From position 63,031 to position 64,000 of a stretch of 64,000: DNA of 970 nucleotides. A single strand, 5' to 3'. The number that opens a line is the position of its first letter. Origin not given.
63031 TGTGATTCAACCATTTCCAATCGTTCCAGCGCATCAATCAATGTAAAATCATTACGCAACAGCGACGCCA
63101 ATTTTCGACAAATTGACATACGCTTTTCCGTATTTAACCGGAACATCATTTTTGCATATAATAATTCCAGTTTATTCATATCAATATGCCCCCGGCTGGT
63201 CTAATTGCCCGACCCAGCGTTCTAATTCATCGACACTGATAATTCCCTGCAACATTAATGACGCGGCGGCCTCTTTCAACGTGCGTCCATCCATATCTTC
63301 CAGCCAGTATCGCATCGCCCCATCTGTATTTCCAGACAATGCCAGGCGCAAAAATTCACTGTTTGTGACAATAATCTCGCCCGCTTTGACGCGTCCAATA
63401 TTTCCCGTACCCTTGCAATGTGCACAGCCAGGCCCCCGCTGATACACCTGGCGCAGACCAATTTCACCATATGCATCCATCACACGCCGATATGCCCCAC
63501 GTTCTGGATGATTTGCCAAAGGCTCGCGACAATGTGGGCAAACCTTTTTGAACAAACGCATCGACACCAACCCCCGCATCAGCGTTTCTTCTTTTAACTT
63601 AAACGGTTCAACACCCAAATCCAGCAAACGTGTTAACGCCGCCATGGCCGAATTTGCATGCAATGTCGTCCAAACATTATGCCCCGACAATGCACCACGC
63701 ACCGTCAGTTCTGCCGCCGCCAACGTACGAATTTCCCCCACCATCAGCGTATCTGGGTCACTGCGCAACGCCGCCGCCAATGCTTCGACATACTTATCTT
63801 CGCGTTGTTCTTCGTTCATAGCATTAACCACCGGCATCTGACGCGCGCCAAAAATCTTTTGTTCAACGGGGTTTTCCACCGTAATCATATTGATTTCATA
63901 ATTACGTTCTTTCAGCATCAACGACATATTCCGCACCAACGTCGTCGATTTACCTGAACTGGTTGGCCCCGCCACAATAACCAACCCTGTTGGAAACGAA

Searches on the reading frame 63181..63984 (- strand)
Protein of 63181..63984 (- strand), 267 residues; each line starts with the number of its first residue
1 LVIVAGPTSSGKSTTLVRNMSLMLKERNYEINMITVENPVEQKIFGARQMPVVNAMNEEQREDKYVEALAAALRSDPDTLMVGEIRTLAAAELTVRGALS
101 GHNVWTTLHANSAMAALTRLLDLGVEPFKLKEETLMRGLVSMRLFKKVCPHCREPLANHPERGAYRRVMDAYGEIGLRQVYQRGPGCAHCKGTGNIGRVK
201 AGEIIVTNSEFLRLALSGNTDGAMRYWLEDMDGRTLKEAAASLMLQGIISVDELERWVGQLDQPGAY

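Call 56: search_protein_families(library=pfam, proteins=[window:63181-63984:-], max_evalue=0.0001)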
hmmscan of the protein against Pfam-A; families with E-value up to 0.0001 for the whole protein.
window:63181-63984:- (267 aa): 1 family
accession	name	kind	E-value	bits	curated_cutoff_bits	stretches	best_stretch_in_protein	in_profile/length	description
PF00437.27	T2SSE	-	1.8e-51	175.4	24.9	1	1-256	144-370/370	Type II/IV secretion system protein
